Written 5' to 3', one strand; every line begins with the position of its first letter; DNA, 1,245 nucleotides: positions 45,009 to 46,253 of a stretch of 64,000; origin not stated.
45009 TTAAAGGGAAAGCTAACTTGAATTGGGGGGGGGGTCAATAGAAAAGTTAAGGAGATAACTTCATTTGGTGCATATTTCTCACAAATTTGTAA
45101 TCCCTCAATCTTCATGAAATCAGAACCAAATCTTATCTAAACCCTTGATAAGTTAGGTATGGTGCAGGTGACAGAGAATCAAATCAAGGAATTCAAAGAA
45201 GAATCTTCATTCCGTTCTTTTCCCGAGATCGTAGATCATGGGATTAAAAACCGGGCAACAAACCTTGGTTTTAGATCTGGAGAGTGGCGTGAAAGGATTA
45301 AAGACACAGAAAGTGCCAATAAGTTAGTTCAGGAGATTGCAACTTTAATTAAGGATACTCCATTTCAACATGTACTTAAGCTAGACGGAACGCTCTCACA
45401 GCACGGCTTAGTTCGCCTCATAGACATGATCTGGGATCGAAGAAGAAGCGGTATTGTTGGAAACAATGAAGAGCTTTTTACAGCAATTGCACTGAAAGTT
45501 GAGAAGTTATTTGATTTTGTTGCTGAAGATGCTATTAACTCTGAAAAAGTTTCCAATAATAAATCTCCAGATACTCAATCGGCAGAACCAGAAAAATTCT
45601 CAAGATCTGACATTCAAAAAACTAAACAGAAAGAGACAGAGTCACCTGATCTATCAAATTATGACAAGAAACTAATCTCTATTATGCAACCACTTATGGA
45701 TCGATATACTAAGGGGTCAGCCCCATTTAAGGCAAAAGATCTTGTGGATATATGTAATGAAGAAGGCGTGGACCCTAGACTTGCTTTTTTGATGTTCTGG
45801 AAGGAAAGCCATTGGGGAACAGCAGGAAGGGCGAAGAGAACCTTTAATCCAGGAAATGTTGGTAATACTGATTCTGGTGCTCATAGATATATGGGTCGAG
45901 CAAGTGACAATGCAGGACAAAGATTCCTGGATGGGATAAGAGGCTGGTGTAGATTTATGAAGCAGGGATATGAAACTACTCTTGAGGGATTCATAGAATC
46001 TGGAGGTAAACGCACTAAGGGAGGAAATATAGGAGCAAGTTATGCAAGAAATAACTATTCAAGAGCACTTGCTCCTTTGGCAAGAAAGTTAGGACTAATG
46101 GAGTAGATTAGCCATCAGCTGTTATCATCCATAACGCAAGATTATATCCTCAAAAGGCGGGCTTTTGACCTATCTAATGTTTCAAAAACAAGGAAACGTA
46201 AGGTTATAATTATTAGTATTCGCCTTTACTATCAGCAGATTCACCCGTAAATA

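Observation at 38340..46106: Two glucosaminidase-domain paralogs with gene-converted 3' ends bracket a 6.9-kb cassette of secreted proteins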

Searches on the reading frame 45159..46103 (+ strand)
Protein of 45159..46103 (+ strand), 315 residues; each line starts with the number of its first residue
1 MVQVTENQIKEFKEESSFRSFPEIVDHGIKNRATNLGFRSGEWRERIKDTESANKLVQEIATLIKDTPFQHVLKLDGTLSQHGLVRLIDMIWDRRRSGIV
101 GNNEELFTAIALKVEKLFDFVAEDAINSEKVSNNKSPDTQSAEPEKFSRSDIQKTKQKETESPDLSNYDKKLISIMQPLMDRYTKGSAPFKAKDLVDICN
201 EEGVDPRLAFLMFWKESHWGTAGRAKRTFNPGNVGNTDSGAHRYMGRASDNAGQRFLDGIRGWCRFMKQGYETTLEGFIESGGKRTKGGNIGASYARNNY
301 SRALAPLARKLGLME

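Call 5: search_protein_families(library=pfam, proteins=[window:45159-46103:+], max_evalue=1)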
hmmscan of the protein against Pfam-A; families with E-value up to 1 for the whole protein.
window:45159-46103:+ (315 aa): 3 families
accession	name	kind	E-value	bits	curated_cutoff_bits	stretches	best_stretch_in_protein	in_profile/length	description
PF01832.25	Glucosaminidase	-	0.00096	20.3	30.2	1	194-248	3-54/123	Mannosyl-glycoprotein endo-beta-N-acetylglucosaminidase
PF03540.19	TAF10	-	0.14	12.8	28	1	95-149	25-67/102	Transcription initiation factor TFIID 23-30kDa subunit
PF03233.18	Cauli_AT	-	0.14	12.6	24.8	1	104-172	51-120/163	Aphid transmission protein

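Call 9: find_homologous_proteins(query=window:45159-46103:+, max_evalue=0.001)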
Query window:45159-46103:+ (315 aa): 5 proteins with E <= 0.001 among 894 candidates.
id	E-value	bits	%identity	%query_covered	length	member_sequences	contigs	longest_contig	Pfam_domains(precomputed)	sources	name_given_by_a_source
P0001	1.4e-208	709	100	100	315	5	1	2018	-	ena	-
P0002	1.2e-147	509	71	100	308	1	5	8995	-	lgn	-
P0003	2.6e-112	393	64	92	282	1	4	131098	-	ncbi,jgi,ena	-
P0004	8.0e-79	283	46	100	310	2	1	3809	-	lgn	-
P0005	1.1e-5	43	47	20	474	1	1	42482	PF01832.26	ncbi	-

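Call 10: search_solved_structures(query=window:45159-46103:+, max_evalue=10, show_alignments=3)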
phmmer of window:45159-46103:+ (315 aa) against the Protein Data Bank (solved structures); distinct sequences matched with E-value up to 10: 1.
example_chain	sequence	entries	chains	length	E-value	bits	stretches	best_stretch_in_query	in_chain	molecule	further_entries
3s5u_A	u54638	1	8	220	1.1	11.9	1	64-127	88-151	Putative uncharacterized protein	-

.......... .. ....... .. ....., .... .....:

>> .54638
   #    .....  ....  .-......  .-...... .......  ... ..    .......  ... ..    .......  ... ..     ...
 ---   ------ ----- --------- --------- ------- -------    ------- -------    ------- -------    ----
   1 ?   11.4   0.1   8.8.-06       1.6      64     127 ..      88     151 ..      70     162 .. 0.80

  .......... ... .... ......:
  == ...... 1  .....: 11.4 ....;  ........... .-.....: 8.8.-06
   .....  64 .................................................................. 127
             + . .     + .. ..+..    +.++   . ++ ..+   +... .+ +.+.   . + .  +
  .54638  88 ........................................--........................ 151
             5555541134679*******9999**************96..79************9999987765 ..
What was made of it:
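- Tried and rejected: A PDB sequence search gave only a chance-level hit (E = 1.1; call 10).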

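Call 11: find_related_loci(query=window:45159-46103:+, collection=genome_contigs, flank=10000)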
Query window:45159-46103:+ (315 aa) in genome_contigs; peptide patterns used: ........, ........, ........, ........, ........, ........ (x = any residue, [..] = any of these).
126 stretches matched a pattern, but none encodes a relative of the query by tblastn (E <= 1e-3).
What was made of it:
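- Tried and rejected: Scanning GTDB genomes with B found nothing (call 11).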

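Call 13: find_encoding_contigs(protein=P0003, flank=10000, max_places=10)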
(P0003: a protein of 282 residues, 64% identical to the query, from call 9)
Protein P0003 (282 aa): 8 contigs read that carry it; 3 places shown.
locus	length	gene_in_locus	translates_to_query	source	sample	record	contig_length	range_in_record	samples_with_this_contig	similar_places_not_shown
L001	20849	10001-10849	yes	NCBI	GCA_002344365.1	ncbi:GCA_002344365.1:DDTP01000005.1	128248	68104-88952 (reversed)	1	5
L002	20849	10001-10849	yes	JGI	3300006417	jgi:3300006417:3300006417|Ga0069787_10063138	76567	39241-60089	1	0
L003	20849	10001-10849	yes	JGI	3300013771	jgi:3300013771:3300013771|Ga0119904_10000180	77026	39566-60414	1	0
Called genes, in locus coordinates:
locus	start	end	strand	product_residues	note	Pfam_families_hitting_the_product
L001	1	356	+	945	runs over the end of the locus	-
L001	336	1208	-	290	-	PF00483:NTP_transferase, PF12804:NTP_transf_3 (weak)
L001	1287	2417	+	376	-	-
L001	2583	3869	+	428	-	PF00669:Flagellin_N, PF00700:Flagellin_C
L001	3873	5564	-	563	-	-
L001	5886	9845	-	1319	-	PF00082:Peptidase_S8, PF13517:FG-GAP_3 (faint), PF01839:FG-GAP (faint)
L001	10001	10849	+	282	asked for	-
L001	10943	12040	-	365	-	-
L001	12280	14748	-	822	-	PF25778:DUF7948, PF06739:SBBP (faint)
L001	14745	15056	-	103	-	-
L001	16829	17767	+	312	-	-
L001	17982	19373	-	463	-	PF00512:HisKA, PF02518:HATPase_c, PF13589:HATPase_c_3 (faint)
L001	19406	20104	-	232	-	PF00072:Response_reg, PF00486:Trans_reg_C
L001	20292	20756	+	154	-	-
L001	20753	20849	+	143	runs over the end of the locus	-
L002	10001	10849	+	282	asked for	-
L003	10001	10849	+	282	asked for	-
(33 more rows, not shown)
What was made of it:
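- A flagellin gene lies at 30922-32208, 6 kb upstream of A (call 13).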

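Call 14: find_encoding_contigs(protein=window:45159-46103:+, flank=10000, max_places=10)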
Protein window:45159-46103:+ (315 aa): 1 contig read that carries it; 1 place shown.
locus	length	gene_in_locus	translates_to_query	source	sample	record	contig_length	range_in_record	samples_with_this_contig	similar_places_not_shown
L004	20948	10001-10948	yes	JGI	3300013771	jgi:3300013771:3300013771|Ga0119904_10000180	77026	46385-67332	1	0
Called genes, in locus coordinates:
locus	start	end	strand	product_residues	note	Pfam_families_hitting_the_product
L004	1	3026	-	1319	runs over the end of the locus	PF00082:Peptidase_S8, PF13517:FG-GAP_3 (faint), PF01839:FG-GAP (faint)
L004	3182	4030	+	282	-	-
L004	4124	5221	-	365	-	-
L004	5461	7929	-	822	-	PF25778:DUF7948, PF06739:SBBP (faint)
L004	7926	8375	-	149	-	-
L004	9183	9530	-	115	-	-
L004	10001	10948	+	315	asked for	-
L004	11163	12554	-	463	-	PF00512:HisKA, PF02518:HATPase_c, PF13589:HATPase_c_3 (faint)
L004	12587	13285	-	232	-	PF00072:Response_reg, PF00486:Trans_reg_C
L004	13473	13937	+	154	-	-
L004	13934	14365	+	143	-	-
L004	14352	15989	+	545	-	-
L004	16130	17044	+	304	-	PF01391:Collagen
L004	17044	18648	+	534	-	-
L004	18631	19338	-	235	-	-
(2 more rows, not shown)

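Call 16: find_encoding_contigs(protein=P0002, flank=10000, max_places=6)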
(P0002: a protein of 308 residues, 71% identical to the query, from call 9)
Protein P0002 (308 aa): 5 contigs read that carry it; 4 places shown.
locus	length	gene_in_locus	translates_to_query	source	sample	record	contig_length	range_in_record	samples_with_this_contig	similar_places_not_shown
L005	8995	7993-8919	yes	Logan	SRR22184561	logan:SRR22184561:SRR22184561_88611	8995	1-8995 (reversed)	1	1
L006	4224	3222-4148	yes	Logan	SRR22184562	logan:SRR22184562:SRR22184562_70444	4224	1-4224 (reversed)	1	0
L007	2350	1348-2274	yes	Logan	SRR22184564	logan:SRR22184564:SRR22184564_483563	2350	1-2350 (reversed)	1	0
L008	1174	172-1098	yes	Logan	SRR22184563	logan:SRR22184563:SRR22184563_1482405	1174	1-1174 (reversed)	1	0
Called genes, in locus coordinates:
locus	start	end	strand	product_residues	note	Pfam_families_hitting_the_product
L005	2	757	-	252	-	?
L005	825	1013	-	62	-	-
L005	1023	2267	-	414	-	PF10609:ParA (weak), PF13614:AAA_31, PF01656:CbiA, PF02374:ArsA_ATPase (weak), PF06564:CBP_BcsQ (faint), PF09140:MipZ (faint)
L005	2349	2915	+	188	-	-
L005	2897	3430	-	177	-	PF00293:NUDIX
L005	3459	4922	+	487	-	-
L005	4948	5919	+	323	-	PF01073:3Beta_HSD (weak), PF01370:Epimerase, PF04321:RmlD_sub_bind (faint), PF16363:GDP_Man_Dehyd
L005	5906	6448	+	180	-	PF13302:Acetyltransf_3, PF00583:Acetyltransf_1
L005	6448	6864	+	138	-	PF00472:RF-1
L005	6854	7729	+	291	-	PF01048:PNP_UDP_1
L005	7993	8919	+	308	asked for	-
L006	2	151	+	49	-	?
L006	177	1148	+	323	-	PF01073:3Beta_HSD (weak), PF01370:Epimerase, PF04321:RmlD_sub_bind (faint), PF16363:GDP_Man_Dehyd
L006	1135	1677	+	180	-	PF13302:Acetyltransf_3, PF00583:Acetyltransf_1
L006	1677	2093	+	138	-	PF00472:RF-1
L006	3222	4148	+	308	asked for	-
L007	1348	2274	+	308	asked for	-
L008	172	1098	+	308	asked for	-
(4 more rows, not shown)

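Call 17: find_encoding_contigs(protein=P0004, flank=10000, max_places=6)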
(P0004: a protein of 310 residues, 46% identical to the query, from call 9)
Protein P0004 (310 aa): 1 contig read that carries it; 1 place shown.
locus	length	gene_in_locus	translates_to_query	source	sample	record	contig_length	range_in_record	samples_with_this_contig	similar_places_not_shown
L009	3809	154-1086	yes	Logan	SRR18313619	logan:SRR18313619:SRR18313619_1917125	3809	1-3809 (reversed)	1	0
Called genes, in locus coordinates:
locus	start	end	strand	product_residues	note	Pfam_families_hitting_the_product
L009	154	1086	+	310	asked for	-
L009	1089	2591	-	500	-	PF00672:HAMP (weak), PF00512:HisKA, PF02518:HATPase_c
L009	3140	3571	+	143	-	-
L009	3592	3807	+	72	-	?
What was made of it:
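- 45159..46106 (+): Gene B, 315 aa: the ancestral-type copy. It is followed by a histidine kinase, as P0004 is (calls 14, 17).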

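Call 24: find_encoding_contigs(protein=P0001, flank=3000, max_places=6)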
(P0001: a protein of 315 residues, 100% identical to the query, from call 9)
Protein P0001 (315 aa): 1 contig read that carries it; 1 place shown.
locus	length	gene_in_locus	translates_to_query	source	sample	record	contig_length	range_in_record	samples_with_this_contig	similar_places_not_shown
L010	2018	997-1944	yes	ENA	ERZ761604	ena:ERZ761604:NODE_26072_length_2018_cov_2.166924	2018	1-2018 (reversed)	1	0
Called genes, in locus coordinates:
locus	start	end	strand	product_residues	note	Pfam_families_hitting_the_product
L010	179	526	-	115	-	-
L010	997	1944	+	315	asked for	-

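Call 33: search_protein_families(library=pfam, alignment_id=A4, max_evalue=0.01)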
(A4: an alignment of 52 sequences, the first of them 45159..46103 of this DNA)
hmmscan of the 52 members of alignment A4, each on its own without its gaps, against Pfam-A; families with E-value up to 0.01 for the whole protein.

A. member 1, window:45159-46103:+ (315 aa): 1 family
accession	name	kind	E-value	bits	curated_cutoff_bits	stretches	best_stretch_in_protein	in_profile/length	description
PF01832.25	Glucosaminidase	-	0.00096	20.3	30.2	0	194-248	3-54/123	Mannosyl-glycoprotein endo-beta-N-acetylglucosaminidase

B. families by the number of members that match (of 52 scanned): 3 families
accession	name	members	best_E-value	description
PF01832.25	Glucosaminidase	43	9.8e-13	Mannosyl-glycoprotein endo-beta-N-acetylglucosaminidase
PF07479.19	NAD_Gly3P_dh_C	1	0.0037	NAD-dependent glycerol-3-phosphate dehydrogenase C-terminus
PF19489.4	SLT_4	1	0.0089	Transglycosylase SLT domain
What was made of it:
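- On GH73 / Pfam PF01832 Glucosaminidase: Of 52 aligned sequences, 43 match PF01832 at E <= 0.01, best 9.8e-13 (call 33).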

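Call 39: predict_structure(alignment_id=A4)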
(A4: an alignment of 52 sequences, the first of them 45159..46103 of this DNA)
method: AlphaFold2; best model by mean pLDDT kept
length: 315 residues; sequences in the alignment: 52
mean_pLDDT: 75.7   pTM: 0.53
mean pLDDT of the five models: 75.7, 69.8, 69.8, 65.7, 63.4
residues with pLDDT >= 90: 88; 70-90: 127; 50-70: 49; < 50: 51
segments of 3 or more residues with pLDDT < 50: 130-161, 235-244, 290-296
pLDDT, mean of each block of 10 residues (from residue 1): 65 70 85 88 91 95 90 81 91 84 89 93 59 44 39 41 78 95 91 95 91 84 70 49 54 82 78 78 64 50 81 83
secondary structure, 60 per line:
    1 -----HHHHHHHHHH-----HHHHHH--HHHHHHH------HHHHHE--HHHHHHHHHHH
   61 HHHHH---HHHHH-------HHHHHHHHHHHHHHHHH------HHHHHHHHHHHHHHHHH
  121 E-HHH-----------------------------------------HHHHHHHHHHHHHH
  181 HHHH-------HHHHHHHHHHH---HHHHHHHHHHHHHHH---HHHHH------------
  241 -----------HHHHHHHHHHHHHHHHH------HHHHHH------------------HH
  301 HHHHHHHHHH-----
elements in order: H6-15 H21-26 H29-35 H42-46 H50-65 H69-73 H81-97 H104-120 H167-184 H192-202 H206-220 H224-228 H252-268 H275-280 H299-310
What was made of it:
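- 45546..45641 (+): B: disordered, indel-rich linker (aa 130-161). pLDDT below 50 (call 39).
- On GH73 / Pfam PF01832 Glucosaminidase: AlphaFold2 model has mean pLDDT 75.7 (call 39).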

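Call 41: search_protein_representatives(alignment_id=A2)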
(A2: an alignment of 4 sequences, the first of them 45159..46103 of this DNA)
Query: 4 sequences, 299 profile positions. Proteins with E-value up to 0.001 (for the whole library): 298; up to 1e-10: 14; up to 1e-30: 1. The best 150 are listed.
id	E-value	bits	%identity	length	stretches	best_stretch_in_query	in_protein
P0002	1.9e-162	556.3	-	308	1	1-299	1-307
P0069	6.7e-17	78.4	-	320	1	153-296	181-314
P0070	6.1e-15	72.0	-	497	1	154-271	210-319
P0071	8.0e-15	71.6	-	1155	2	128-228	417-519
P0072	1.1e-14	71.2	-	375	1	146-287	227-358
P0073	1.1e-13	67.9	-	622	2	179-229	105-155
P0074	3.2e-13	66.3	-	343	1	157-296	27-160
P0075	9.5e-13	64.8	-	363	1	143-296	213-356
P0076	2.1e-12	63.6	-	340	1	159-273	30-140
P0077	3.3e-12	63.0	-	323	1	159-280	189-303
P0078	1.4e-11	60.9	-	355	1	154-234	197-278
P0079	2.5e-11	60.1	-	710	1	159-273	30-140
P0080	5.1e-11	59.1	-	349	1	52-261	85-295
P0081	6.5e-11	58.7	-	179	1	145-252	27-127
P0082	1.9e-10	57.2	-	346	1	155-295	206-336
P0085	3.8e-10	56.2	-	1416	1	49-234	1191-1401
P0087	5.2e-10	55.8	-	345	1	150-274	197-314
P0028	7.3e-09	52.0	-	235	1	123-286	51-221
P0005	4.5e-07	46.1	-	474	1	159-229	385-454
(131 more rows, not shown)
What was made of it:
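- The family is far too rare (call 41) to be a core flagellar part.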

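Call 92: find_encoding_contigs(protein=P0087, flank=8000, max_places=2)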
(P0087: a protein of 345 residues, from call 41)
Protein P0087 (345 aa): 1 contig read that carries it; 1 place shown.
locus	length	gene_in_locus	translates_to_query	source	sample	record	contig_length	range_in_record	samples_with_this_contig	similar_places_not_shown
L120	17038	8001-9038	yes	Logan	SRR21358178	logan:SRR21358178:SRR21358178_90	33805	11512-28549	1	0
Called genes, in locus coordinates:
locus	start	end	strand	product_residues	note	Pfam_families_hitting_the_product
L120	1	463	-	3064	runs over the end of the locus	PF07719:TPR_2 (faint), PF13414:TPR_11 (faint), PF00515:TPR_1 (faint), PF13371:TPR_9 (weak), PF13432:TPR_16 (weak)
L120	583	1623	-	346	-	PF13646:HEAT_2 (weak)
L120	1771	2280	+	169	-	-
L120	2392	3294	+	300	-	PF01263:Aldose_epim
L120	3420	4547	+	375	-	PF01261:AP_endonuc_2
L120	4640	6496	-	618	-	-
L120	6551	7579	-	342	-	PF04055:Radical_SAM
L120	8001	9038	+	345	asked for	-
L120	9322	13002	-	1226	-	PF02574:S-methyl_trans, PF00809:Pterin_bind, PF02607:B12-binding_2, PF02310:B12-binding, PF02965:Met_synt_B12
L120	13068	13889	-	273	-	PF00072:Response_reg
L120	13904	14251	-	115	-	PF01627:Hpt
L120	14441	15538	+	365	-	-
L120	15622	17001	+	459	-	PF04932:Wzy_C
